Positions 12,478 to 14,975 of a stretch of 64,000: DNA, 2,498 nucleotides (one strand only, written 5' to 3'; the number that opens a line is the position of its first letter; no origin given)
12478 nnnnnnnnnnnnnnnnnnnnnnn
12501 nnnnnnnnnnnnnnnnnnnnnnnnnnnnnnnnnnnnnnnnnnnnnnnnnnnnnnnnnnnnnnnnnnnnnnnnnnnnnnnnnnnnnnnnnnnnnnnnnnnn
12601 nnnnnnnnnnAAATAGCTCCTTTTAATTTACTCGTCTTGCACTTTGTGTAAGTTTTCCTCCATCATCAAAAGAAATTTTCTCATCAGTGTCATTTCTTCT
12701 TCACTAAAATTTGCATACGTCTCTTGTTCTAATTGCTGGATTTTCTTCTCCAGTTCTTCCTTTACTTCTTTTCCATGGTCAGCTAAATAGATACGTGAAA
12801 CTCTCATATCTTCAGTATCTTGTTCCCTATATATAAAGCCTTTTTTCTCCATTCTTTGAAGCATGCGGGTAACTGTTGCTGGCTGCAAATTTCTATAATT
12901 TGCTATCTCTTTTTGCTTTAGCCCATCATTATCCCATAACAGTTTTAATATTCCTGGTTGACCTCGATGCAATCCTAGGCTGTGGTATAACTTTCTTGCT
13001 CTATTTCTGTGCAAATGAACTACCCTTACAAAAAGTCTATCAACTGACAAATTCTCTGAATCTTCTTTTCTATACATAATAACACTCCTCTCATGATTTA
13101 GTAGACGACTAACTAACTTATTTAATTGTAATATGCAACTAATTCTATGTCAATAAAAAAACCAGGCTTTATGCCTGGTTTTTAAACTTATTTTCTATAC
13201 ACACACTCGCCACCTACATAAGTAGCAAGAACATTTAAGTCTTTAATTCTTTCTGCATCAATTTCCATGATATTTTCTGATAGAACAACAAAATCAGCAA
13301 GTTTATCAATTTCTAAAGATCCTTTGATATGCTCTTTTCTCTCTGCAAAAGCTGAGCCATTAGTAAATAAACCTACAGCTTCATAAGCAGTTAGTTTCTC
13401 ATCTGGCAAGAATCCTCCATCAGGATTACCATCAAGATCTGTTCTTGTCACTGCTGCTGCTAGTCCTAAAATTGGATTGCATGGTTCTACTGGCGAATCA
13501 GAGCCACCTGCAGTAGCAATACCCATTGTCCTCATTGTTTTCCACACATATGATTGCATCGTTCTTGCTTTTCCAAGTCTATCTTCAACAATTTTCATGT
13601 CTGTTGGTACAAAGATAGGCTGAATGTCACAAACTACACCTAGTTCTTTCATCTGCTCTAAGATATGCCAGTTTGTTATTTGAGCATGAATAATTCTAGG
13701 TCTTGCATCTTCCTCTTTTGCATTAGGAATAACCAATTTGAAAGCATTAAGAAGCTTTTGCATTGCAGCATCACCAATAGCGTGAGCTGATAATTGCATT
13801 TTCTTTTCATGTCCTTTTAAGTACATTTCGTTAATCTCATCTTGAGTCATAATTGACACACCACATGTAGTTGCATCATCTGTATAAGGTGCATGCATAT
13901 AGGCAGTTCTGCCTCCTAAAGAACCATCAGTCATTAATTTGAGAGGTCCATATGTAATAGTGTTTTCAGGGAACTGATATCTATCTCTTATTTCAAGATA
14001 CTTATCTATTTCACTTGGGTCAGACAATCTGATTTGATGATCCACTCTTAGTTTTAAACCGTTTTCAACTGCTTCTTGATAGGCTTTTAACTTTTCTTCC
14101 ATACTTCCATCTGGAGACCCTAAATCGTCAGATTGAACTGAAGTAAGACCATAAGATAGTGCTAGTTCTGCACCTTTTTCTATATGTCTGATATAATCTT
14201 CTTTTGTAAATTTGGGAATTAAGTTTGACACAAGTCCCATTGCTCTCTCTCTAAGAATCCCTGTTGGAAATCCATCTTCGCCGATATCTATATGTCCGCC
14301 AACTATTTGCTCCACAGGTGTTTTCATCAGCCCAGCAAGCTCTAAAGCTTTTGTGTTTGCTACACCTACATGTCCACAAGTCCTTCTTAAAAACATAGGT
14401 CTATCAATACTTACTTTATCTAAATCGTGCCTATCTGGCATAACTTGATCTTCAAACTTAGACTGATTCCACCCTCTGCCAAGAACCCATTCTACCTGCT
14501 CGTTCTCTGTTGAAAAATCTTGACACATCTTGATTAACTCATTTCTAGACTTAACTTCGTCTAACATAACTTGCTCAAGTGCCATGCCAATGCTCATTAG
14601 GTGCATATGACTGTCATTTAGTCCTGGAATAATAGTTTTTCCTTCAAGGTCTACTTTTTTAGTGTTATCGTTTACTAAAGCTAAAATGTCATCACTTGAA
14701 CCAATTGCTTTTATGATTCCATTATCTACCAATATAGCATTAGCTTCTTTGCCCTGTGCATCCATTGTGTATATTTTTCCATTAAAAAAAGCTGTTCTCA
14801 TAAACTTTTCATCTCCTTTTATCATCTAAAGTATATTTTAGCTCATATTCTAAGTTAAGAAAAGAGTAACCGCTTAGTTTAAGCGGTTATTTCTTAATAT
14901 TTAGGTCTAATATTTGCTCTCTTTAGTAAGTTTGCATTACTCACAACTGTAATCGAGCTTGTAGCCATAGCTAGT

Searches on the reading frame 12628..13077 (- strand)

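Call 71: search_protein_families(library=ncbifam, proteins=[window:12628-13077:-], max_evalue=0.000001)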
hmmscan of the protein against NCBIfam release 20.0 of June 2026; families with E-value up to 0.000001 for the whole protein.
window:12628-13077:- (149 aa): 11 families
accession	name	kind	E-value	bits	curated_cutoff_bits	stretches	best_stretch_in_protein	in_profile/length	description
TIGR04472.1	reg_rSAM_mob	hypoth_equivalog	2.6e-19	69.7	240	1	40-147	33-140/141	radical SAM mobile pair system MarR family transcriptional regulator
NF053777.1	Saro0803TransReg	equivalog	1.3e-13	50.9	200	1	30-136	29-135/140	Saro_0803 family transcriptional regulator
NF052638.1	TransRegOhrRVib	equivalog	4.4e-13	49.2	200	1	28-134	27-131/141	transcriptional regulator OhrR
TIGR02337.1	HpaR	equivalog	4.2e-11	42.8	121.2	1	32-136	22-126/130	homoprotocatechuate degradation operon regulator HpaR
NF002926.0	PRK03573.1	equivalog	1.6e-10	41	120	1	64-148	58-142/144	transcriptional regulator SlyA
NF045593.1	bilirub_TF_BilQ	equivalog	3.4e-10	39.8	125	1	50-136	42-128/135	bilirubin utilization transcriptional regulator BilQ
NF038251.1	AdcR_fam_Zn_TF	equivalog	5.5e-10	39.7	175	1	34-142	32-142/143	zinc-dependent MarR family transcriptional regulator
NF050133.1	TransRegFabT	equivalog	1.3e-09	38.5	200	1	54-144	45-135/138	fatty acid biosynthesis transcriptional regulator FabT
NF053606.1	Sta1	subfamily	1.8e-08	34.4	80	1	35-115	17-99/100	Sta1 family transcriptional regulator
NF053814.1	teico_TcaR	equivalog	3e-07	30.6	170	1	28-145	28-147/151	MarR family transcriptional regulator TcaR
NF053635.1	TransRegRv3488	equivalog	7.1e-07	29.4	140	0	62-119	36-94/98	Rv3488 family transcriptional regulator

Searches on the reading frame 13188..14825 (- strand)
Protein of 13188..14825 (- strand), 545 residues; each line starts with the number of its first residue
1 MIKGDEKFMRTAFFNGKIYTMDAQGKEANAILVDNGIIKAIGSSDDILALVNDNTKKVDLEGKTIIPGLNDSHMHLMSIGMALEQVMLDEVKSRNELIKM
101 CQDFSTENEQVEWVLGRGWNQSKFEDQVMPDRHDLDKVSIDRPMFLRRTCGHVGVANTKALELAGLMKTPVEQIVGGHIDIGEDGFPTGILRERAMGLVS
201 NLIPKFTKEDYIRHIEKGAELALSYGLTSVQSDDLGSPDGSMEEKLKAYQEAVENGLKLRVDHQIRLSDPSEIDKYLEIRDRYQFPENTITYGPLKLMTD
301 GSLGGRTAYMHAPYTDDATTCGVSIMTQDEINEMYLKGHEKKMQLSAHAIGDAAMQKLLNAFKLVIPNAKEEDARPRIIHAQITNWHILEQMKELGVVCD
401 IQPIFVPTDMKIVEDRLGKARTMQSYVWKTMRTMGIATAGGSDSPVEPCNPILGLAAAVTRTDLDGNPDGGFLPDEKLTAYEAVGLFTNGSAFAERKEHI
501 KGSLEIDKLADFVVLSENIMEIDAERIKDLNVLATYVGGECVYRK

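Call 71: search_protein_families(library=ncbifam, proteins=[window:13188-14825:-], max_evalue=0.000001)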
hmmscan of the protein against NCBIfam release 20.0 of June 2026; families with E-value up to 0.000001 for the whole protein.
window:13188-14825:- (545 aa): 6 families
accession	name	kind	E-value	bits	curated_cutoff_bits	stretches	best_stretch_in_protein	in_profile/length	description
NF006679.0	PRK09228.1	subfamily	1.7e-10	40.2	351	0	24-78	27-81/433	guanine deaminase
NF051886.1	XaaProDiPepCaul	equivalog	7.4e-09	35.1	500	0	27-79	17-67/398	Xaa-Pro dipeptidase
TIGR02967.1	guan_deamin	equivalog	9.4e-09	34.7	375.4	0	28-80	6-58/401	guanine deaminase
TIGR01224.1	hutI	equivalog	3.7e-08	32.6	298.15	0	27-77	2-50/377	imidazolonepropionase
NF006056.0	PRK08204.1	subfamily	1.3e-07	30.8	391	0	10-77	4-68/449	hypothetical protein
NF006055.0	PRK08203.1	equivalog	4.1e-07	28.9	532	0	17-77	13-72/455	8-oxoguanine deaminase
